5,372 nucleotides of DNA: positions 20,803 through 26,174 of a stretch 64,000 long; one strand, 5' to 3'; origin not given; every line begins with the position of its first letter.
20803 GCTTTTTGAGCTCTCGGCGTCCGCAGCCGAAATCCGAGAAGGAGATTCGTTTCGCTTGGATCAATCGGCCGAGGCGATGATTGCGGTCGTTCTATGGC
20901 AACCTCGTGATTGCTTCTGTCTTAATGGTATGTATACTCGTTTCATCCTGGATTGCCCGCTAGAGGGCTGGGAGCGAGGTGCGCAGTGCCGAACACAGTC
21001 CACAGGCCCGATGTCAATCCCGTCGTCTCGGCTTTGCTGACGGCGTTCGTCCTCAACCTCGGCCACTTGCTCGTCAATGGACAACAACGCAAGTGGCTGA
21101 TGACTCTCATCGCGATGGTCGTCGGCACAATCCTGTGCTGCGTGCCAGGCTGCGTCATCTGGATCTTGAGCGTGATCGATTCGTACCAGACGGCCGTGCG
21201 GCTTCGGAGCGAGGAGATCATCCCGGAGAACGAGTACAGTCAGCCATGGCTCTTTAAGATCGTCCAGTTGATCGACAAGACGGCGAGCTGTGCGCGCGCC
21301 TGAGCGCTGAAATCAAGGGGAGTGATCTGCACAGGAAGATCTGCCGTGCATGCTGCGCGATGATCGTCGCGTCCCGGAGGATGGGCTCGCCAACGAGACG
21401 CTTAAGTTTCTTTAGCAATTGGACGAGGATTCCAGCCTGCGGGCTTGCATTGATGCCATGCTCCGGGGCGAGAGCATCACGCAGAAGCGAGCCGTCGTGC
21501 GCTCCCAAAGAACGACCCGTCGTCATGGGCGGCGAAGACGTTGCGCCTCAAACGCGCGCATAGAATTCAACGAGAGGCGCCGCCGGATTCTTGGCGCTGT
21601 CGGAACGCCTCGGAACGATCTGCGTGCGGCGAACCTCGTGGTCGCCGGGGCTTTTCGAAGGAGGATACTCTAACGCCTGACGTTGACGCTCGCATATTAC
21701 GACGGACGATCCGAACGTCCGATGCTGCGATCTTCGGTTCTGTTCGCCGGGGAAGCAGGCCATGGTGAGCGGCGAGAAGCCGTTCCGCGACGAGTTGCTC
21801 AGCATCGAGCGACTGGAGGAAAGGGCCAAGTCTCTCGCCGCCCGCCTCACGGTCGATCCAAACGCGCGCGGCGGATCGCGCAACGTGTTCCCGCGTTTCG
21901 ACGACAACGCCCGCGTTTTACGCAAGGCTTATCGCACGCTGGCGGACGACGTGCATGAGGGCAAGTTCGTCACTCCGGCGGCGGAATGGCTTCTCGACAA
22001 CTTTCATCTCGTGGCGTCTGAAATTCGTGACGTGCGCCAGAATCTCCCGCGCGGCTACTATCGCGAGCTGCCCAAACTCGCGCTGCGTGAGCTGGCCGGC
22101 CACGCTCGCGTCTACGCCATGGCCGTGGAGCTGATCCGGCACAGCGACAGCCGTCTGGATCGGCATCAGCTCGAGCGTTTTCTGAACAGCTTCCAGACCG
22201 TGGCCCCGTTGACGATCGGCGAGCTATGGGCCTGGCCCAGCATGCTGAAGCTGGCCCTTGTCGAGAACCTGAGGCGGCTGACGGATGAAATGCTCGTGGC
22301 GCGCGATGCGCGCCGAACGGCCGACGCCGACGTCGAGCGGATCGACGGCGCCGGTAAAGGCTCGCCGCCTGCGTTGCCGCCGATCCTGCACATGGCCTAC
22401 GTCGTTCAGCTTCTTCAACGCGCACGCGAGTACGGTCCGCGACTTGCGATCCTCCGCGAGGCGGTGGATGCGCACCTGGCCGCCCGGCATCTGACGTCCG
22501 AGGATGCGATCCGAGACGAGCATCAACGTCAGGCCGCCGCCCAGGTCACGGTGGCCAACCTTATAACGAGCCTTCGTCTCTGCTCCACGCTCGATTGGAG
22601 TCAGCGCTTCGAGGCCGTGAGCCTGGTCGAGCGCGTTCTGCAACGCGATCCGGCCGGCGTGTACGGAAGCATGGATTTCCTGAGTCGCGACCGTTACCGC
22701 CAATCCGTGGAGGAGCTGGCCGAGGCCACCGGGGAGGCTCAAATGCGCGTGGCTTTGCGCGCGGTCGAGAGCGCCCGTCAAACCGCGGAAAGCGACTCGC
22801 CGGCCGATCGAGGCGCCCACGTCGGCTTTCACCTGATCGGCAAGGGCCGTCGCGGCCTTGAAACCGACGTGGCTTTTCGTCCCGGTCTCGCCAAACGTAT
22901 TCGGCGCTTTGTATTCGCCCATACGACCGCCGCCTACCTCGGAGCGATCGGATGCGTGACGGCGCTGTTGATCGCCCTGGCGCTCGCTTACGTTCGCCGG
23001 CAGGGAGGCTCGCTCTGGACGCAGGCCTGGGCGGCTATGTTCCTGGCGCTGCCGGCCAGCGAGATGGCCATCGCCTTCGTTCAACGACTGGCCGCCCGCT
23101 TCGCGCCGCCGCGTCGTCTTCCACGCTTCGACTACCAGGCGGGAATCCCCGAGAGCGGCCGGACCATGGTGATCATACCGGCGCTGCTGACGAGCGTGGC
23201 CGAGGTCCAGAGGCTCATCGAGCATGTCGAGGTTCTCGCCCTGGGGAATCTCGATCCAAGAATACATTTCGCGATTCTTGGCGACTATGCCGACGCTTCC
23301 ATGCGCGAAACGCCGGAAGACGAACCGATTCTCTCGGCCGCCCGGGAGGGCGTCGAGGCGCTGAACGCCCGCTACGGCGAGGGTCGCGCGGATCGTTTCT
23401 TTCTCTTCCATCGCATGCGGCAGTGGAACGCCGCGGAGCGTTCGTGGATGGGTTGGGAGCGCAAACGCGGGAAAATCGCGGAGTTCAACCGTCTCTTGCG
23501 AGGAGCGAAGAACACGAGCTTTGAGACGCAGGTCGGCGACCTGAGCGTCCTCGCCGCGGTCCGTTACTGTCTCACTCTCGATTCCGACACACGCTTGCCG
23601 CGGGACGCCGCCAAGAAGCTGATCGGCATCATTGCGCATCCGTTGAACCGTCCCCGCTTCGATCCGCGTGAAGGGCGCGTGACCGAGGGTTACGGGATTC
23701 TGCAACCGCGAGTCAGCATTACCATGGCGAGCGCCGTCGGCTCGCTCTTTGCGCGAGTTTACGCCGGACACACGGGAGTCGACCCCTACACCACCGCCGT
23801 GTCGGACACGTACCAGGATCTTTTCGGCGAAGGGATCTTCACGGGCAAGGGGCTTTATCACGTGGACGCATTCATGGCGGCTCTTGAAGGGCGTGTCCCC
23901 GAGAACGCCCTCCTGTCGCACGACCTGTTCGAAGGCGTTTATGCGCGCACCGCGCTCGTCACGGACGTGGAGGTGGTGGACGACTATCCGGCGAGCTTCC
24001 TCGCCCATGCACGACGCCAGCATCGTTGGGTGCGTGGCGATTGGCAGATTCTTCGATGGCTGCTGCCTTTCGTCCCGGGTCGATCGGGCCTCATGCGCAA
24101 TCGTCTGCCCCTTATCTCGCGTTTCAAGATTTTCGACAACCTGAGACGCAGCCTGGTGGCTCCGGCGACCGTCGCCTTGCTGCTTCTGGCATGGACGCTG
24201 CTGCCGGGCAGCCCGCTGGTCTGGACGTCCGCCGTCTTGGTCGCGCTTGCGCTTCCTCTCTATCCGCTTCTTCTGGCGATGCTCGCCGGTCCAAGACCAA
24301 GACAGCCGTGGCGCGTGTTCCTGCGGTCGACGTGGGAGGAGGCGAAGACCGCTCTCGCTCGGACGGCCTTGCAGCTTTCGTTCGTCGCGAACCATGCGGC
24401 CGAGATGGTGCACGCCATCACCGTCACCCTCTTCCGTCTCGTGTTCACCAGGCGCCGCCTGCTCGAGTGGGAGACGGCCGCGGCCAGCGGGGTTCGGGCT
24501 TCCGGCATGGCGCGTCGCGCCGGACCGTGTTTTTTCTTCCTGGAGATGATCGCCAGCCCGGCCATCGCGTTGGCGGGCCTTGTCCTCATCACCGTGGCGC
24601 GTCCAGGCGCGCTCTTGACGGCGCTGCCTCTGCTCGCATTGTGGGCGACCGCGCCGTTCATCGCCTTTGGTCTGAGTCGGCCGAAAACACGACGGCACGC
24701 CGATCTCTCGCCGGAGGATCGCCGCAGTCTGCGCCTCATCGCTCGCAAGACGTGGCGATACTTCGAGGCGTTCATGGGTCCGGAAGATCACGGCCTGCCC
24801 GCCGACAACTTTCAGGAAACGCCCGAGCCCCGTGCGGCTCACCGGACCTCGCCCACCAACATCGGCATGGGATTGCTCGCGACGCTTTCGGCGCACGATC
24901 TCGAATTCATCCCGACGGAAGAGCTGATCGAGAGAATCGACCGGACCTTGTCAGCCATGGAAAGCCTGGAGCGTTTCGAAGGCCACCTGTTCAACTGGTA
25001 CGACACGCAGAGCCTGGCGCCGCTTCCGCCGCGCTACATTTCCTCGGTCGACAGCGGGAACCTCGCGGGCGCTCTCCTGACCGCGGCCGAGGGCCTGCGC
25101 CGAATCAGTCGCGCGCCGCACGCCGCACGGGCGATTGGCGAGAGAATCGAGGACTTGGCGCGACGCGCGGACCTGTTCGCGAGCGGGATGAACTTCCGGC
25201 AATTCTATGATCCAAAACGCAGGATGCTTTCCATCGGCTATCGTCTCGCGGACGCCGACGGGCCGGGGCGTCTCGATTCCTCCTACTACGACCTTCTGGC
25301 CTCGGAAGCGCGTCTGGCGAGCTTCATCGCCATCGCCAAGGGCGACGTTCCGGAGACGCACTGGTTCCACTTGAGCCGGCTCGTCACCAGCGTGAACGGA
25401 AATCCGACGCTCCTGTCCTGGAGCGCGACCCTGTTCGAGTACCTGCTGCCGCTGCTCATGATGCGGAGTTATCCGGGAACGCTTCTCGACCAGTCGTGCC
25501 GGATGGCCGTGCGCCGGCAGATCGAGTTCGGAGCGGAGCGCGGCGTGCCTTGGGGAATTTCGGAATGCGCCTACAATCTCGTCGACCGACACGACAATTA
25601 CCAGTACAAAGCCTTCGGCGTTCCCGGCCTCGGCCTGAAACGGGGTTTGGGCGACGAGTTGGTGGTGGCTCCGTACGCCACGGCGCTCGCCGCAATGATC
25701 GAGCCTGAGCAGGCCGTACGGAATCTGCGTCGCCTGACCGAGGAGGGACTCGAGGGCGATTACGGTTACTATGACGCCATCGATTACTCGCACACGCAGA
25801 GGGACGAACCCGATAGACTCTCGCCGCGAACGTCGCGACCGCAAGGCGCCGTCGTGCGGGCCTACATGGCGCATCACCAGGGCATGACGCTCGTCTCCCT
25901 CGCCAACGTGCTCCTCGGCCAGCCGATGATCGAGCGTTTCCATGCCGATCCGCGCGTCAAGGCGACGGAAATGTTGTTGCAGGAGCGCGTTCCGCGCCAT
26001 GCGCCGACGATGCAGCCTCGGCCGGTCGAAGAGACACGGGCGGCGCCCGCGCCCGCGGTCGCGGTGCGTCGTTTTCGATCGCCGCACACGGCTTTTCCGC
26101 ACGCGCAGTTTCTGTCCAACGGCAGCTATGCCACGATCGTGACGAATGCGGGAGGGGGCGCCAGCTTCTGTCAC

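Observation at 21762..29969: Giant cyclic beta-1,2-glucan synthase without partner genes, convergent on the glycosyltransferase operon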

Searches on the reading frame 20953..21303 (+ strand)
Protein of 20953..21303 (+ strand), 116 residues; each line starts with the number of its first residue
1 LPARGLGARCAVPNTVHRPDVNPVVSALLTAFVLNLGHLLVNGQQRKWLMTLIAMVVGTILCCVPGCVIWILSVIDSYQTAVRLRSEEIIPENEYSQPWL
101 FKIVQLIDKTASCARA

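Call 11: search_protein_families(library=pfam, proteins=[window:20953-21303:+], max_evalue=0.001)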
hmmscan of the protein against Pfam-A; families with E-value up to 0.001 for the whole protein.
window:20953-21303:+ (116 aa): 0 families
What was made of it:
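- Tried and rejected: The small ORF 20953-21303 in the 950-bp upstream gap has no family hit (call 11).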

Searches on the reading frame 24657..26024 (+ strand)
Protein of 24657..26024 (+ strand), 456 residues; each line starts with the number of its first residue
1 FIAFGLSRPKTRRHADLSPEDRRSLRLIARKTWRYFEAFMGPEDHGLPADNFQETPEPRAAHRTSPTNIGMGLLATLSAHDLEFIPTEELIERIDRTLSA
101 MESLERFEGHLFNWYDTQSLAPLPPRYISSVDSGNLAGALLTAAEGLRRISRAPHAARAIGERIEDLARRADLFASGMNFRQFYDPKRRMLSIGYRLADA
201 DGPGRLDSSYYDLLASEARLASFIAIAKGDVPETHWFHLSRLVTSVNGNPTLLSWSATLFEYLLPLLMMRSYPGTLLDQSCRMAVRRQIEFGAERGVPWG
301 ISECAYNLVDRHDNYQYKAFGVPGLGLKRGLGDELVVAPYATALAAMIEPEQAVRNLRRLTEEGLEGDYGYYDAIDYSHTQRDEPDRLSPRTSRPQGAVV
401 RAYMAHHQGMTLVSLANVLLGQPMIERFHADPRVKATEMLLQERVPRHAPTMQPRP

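Call 32: search_solved_structures(query=window:24657-26024:+, max_evalue=0.00001, show_alignments=3)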
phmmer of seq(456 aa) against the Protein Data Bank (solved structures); distinct sequences matched with E-value up to 0.00001: 6.
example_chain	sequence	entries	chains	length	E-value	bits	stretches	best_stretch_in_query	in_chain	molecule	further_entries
8wy1_A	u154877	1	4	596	1.3e-125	422.8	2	150-449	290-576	Glycosyltransferase 36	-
8rf9_A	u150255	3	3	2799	5.6e-117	394.4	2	160-453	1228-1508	Cyclic beta 1-2 glucan synthetase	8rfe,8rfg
8rf0_A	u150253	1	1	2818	5.7e-117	394.3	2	160-453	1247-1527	Cyclic beta-(1,2)-glucan synthase NdvB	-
8xuj_A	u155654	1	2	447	5.5e-12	48.3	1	61-378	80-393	Membrane protein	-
3eu8_A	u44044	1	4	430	5.8e-07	31.8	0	8-119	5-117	putative glucoamylase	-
4qt9_A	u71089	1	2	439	1.1e-06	30.8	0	21-171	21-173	putative glucoamylase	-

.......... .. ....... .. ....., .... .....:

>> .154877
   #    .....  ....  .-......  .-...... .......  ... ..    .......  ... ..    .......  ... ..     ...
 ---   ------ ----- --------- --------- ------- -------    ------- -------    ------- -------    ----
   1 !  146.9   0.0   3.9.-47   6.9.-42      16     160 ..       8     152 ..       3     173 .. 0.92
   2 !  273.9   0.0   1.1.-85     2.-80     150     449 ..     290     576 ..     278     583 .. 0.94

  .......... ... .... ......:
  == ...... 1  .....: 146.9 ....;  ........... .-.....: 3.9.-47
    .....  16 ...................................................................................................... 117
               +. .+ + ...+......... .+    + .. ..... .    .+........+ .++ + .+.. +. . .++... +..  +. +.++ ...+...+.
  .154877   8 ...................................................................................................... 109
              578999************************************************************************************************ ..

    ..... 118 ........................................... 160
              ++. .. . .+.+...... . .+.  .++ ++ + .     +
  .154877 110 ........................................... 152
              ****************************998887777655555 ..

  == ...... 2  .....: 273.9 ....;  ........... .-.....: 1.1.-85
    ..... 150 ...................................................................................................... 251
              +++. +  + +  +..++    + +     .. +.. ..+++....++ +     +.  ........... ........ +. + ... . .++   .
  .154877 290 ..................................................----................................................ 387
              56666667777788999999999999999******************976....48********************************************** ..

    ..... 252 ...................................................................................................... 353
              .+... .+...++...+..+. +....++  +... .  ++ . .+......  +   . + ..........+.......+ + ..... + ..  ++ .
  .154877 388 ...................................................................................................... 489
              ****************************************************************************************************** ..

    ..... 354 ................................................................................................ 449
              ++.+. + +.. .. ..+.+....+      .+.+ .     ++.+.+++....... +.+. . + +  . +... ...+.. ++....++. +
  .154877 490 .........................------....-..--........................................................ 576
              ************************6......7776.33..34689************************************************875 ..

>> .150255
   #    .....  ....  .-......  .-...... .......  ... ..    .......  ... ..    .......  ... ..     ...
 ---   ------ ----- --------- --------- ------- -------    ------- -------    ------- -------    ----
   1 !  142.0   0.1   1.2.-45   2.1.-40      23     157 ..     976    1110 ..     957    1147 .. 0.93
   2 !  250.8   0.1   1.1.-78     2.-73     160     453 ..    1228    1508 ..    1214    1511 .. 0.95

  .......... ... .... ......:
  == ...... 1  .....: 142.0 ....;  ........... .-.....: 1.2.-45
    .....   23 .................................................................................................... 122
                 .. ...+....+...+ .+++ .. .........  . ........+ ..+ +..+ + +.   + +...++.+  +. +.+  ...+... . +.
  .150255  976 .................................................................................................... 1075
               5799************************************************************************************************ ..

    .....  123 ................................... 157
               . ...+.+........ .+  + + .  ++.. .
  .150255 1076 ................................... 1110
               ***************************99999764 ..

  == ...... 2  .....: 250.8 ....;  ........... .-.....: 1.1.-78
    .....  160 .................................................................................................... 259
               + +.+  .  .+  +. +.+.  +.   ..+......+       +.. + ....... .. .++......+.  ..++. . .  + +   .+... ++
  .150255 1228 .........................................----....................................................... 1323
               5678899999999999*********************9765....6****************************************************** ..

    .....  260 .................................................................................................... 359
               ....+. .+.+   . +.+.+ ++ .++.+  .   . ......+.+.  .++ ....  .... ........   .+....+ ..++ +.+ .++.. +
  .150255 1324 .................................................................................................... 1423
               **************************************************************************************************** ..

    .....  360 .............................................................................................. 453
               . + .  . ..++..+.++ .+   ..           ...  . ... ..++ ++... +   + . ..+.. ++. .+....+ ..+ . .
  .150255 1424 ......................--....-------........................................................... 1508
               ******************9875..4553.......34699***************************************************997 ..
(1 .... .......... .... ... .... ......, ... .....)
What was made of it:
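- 24675..26039 (+): Cyclase (CY) domain, GH189, aa ~972-1426. It lacks the ~118-aa four-helix insert of Atu (1130-1246) and of TiCGS. Call 32: 8wy1 (TiCGS cyclization domain) E 1e-125, Atu E 6e-117.
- Closest known: Thermoanaerobacter italicus CGS cyclization domain, GH189, structure 8WY1. Different: TiCGS also carries an insert (chain residues ~153-289) at the position where the window protein has none (call 32).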
